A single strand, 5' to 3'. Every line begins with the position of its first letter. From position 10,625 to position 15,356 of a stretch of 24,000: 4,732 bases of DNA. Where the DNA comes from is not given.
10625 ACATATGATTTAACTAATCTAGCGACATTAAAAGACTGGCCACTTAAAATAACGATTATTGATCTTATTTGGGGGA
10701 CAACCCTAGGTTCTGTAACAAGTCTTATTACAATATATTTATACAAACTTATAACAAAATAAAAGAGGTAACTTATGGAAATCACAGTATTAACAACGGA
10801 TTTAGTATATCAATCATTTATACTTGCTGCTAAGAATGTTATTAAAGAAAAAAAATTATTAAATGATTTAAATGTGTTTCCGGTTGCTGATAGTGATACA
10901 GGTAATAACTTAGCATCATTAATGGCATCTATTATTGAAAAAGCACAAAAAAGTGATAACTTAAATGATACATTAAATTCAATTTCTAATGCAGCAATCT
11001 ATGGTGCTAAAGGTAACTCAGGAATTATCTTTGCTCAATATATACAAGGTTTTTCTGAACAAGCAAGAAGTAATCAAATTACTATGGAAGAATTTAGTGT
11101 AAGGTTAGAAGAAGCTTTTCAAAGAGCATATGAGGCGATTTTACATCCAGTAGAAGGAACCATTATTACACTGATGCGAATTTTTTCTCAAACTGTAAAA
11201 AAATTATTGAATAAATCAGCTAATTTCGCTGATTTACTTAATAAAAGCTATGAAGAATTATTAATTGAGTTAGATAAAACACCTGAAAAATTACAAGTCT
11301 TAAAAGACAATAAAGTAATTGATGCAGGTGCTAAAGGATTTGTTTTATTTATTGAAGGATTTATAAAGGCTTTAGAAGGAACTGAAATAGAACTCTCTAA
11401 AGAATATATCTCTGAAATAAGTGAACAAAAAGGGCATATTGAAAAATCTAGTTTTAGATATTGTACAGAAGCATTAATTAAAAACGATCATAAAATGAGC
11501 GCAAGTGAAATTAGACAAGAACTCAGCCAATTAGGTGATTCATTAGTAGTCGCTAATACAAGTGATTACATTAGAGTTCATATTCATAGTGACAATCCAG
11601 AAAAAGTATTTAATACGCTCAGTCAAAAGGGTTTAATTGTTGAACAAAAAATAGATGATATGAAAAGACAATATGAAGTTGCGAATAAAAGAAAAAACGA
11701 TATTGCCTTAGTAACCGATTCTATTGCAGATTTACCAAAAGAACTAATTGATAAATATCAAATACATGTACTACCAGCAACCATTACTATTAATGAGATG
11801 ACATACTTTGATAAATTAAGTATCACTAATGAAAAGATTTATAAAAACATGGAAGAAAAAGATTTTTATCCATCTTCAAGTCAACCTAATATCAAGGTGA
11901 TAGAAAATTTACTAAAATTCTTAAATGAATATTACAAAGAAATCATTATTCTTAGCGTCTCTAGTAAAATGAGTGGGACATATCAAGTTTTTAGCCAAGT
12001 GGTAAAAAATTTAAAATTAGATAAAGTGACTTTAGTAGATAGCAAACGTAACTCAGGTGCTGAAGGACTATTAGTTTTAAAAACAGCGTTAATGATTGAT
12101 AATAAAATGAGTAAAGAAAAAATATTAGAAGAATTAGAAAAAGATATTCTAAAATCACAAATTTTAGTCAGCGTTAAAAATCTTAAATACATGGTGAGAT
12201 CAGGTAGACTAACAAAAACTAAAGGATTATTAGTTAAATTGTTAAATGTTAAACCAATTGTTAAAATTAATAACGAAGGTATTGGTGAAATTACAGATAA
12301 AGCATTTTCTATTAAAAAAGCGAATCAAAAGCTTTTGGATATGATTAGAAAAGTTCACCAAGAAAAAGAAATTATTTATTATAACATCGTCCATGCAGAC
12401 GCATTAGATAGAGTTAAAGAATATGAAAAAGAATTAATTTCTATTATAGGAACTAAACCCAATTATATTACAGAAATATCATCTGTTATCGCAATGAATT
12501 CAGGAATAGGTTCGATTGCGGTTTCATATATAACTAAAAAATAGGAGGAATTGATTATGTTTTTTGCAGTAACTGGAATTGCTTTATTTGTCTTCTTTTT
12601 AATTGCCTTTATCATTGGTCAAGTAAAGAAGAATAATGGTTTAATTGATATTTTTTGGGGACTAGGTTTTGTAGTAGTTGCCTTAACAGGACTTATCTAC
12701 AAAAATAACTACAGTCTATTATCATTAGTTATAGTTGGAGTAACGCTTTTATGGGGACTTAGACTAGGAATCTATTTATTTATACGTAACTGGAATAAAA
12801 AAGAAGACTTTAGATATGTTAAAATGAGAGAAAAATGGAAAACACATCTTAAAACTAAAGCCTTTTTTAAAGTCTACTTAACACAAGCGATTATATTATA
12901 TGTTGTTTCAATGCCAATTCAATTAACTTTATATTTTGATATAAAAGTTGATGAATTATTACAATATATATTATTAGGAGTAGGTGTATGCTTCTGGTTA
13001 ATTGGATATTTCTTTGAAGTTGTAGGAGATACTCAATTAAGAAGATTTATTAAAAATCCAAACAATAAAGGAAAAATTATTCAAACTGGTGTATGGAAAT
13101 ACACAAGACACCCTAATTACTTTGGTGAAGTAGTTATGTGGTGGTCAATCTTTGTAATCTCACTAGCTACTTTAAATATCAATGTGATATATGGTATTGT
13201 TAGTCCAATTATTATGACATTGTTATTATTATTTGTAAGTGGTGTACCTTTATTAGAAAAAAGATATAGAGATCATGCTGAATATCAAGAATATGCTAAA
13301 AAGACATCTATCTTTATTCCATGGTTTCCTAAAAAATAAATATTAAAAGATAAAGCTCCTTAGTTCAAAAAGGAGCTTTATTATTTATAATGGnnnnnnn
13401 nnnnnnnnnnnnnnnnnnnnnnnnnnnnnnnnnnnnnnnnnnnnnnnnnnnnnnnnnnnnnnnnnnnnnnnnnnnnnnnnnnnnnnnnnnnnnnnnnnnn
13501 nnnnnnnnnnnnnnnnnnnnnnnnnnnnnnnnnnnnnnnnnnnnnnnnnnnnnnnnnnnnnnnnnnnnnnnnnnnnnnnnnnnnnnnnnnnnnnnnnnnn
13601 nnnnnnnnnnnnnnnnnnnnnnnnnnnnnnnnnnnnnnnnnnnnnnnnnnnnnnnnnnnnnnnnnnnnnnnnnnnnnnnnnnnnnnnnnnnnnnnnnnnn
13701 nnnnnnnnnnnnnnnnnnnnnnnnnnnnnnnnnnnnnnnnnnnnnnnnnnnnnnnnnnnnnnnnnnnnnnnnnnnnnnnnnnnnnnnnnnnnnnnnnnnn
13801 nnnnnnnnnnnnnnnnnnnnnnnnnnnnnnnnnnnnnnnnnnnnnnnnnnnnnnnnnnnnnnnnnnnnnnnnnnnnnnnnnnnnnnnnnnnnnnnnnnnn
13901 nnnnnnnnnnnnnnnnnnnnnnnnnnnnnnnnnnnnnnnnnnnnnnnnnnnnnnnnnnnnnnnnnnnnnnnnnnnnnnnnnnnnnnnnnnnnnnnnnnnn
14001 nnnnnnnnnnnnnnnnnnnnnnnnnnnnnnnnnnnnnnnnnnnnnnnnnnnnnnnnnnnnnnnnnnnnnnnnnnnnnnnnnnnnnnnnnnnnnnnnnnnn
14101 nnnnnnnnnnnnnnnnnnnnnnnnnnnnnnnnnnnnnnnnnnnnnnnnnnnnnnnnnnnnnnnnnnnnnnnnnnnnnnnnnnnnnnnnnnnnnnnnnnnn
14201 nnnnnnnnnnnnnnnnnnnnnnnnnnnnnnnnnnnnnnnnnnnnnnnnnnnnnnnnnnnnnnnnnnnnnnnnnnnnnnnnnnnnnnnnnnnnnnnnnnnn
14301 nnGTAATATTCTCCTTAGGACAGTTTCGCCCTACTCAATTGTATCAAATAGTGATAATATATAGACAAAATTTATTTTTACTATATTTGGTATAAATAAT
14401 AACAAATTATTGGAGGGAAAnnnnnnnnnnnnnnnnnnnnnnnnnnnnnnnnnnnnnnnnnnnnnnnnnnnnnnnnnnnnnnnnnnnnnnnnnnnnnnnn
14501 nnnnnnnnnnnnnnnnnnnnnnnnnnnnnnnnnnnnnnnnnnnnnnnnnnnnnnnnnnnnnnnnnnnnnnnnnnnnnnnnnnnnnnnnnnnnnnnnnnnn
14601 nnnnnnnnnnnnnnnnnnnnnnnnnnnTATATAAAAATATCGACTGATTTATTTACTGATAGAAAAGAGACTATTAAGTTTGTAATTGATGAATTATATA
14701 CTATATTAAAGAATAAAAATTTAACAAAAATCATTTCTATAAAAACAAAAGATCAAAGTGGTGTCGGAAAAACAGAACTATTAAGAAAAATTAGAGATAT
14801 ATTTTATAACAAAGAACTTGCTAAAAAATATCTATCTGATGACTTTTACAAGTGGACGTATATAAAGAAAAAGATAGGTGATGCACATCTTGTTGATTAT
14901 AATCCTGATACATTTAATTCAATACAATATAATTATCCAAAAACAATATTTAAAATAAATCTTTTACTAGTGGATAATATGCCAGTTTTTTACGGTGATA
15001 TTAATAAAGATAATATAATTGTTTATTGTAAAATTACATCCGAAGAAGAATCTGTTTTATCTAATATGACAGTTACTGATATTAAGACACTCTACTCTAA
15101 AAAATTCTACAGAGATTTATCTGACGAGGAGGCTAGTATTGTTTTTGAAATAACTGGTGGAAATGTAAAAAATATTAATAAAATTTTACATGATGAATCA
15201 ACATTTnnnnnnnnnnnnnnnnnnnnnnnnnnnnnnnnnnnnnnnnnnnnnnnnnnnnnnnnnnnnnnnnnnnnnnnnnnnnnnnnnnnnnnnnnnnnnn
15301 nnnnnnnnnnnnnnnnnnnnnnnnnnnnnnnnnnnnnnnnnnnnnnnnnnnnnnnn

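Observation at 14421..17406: Undescribed gene pair: TM-anchored NB-ARC/STAND-like NTPase with a TPR-like region, convergent with a divergent SHMT-fold PLP enzyme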

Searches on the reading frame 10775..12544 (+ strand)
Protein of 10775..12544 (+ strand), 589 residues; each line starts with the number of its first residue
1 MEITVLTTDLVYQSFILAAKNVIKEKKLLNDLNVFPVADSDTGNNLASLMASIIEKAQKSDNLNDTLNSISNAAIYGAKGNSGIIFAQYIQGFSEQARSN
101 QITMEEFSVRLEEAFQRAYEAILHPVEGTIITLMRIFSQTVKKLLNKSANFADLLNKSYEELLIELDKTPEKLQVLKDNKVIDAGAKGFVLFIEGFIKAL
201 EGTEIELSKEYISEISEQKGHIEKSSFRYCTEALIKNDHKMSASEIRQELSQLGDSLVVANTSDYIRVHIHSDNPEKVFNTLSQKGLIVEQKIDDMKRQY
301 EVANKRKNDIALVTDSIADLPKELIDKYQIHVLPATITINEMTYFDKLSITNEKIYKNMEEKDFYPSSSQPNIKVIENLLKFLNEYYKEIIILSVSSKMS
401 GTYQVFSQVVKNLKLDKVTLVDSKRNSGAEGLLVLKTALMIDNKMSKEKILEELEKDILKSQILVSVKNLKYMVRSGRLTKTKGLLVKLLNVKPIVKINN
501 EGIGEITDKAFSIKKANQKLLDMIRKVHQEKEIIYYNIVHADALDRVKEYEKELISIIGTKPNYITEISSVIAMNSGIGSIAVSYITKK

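Call 3: search_protein_families(library=pfam, proteins=[window:10775-12544:+], max_evalue=0.1)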
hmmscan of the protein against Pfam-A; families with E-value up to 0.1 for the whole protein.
window:10775-12544:+ (589 aa): 3 families
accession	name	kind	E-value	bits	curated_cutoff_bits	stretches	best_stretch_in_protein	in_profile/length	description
PF02645.21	DegV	-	5.5e-67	226.5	27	1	310-588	2-280/280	Uncharacterised protein, DegV family COG1307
PF02734.22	Dak2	-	1.9e-29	103.2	27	1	36-197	1-173/174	DAK2 domain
PF21645.3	FakA-like_M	-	7.3e-23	80.6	24.9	1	227-301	2-78/80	Fatty acid kinase subunit A-like, middle domain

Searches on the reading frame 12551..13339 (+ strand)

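Call 3: search_protein_families(library=pfam, proteins=[window:12551-13339:+], max_evalue=0.1)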
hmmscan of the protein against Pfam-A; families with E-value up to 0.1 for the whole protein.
window:12551-13339:+ (262 aa): 4 families
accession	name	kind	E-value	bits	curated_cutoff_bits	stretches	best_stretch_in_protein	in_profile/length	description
PF06966.17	DUF1295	-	1.9e-73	247.3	20.4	1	19-252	1-235/235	Protein of unknown function (DUF1295)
PF02544.21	Steroid_dh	-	1.2e-09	38.8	22.6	1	112-258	10-148/150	3-oxo-5-alpha-steroid 4-dehydrogenase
PF04140.19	ICMT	-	2.3e-06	28.4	24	1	171-222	30-78/95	Isoprenylcysteine carboxyl methyltransferase (ICMT) family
PF04191.18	PEMT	-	2.5e-05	25.1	25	1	148-240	21-103/105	Phospholipid methyltransferase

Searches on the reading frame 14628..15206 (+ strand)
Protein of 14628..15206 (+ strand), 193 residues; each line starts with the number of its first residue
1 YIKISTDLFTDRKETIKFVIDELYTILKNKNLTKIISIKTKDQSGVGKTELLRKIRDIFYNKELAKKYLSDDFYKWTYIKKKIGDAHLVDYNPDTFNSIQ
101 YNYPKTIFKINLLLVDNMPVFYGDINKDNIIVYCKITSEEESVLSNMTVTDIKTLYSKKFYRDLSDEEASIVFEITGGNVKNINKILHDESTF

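Call 103: search_solved_structures(query=A5, max_evalue=10, show_alignments=2)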
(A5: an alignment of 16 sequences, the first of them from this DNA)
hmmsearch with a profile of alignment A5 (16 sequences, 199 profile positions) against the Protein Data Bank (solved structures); distinct sequences matched with E-value up to 10: 42.
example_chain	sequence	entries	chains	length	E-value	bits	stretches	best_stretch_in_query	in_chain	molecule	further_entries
4m4w_J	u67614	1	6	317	0.023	17.7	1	19-179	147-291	Primosomal protein DnaI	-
4a7f_C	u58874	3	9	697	0.024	17.6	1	29-67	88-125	MYOSIN IE HEAVY CHAIN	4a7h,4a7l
1lkx_A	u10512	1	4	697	0.024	17.6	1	29-67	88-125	MYOSIN IE HEAVY CHAIN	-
7jlv_A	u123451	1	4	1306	0.027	17.5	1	46-184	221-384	Disease resistance protein Roq1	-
7jlu_A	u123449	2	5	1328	0.028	17.4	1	46-184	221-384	Disease resistance protein Roq1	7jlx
5vjh_A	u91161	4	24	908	0.042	16.9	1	43-125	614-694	Heat shock protein 104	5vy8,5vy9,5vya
6ahf_A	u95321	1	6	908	0.045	16.8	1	43-124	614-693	Heat shock protein 104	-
3j3t_A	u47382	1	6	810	0.047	16.7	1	13-64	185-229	Negative regulator of genetic competence ClpC/MecB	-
4rzp_A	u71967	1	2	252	0.053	16.5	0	148-194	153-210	Engineered Protein OR366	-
3j3s_A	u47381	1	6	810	0.055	16.5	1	13-64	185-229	Negative regulator of genetic competence ClpC/MecB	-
29hb_b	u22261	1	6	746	0.058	16.4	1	12-73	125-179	ATP-dependent Clp protease, ATP-binding subunit ClpE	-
3pxi_A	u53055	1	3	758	0.058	16.4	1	13-64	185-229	Negative regulator of genetic competence ClpC/MecB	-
3j3r_A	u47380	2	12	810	0.06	16.3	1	13-64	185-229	Negative regulator of genetic competence ClpC/MecB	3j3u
7abr_A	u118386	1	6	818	0.061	16.3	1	13-64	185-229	Negative regulator of genetic competence ClpC/MecB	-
6emw_E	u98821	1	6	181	0.13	15.3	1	13-71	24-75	ATP-dependent Clp protease ATP-binding subunit ClpC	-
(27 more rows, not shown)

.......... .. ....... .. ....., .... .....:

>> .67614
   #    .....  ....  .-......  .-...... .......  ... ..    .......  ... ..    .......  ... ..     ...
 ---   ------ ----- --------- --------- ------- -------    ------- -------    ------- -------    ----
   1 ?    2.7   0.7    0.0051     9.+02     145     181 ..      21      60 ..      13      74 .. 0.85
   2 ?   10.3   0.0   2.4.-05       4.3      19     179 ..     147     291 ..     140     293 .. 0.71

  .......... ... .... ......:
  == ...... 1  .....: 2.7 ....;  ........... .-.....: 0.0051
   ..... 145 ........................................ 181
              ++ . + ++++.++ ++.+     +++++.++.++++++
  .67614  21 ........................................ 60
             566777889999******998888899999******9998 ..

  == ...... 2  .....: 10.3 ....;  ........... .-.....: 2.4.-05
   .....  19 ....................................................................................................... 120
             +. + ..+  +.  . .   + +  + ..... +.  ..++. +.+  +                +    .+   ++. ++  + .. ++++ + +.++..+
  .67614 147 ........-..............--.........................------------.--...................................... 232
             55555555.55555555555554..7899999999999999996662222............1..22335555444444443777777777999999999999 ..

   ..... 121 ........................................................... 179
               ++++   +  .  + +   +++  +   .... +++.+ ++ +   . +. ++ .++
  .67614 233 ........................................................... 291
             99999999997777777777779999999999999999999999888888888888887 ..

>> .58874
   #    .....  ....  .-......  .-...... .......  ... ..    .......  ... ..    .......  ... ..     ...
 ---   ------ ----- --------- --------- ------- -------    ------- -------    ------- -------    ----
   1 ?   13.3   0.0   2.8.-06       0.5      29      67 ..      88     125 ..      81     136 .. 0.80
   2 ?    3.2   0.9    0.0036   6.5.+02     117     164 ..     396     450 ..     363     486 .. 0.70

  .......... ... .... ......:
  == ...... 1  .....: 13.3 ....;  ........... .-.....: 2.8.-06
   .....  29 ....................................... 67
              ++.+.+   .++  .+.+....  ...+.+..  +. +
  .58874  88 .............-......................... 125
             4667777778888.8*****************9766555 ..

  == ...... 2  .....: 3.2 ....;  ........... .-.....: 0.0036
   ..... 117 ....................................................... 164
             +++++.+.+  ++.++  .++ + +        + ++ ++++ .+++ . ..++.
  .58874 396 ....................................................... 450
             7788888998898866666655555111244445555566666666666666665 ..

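Call 104: search_protein_families(library=pfam, alignment_id=A5, max_evalue=1)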
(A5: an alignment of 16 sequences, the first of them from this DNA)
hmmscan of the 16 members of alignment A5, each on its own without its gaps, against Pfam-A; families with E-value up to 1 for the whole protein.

A. member 1, seq(193 aa): 1 family
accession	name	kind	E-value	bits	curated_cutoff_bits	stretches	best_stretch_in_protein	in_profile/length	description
PF17055.10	VMR2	-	0.027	14.7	27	1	66-112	118-162/235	Viral matrix protein M2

B. families by the number of members that match (of 16 scanned): 35 families (the first 25 are shown)
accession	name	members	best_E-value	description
PF01637.24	ATPase_2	5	0.00049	ATPase domain predominantly from Archaea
PF05729.18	NACHT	4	0.0013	NACHT domain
PF13173.12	AAA_14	4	0.0032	AAA domain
PF00004.35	AAA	3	1.2e-05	ATPase family associated with various cellular activities (AAA)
PF01443.25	Viral_helicase1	2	0.013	Viral superfamily 1 RNA helicase core domain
PF00910.28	RNA_helicase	2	0.021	RNA helicase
PF01656.29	CbiA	2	0.037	CobQ/CobB/MinD/ParA nucleotide binding domain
PF25199.1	nSTAND_NTPase5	2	0.12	Novel STAND NTPase 5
PF07728.20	AAA_5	2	0.13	AAA domain (dynein-related subfamily)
PF07693.20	KAP_NTPase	1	0.00015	KAP family P-loop domain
PF07724.20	AAA_2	1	0.0069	AAA domain (Cdc48 subfamily)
PF00005.33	ABC_tran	1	0.0078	ABC transporter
PF19263.5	DUF5906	1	0.015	Family of unknown function (DUF5906)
PF21120.3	MCM_WH_arc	1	0.021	Archaeal MCM, winged-helix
PF17055.10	VMR2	1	0.027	Viral matrix protein M2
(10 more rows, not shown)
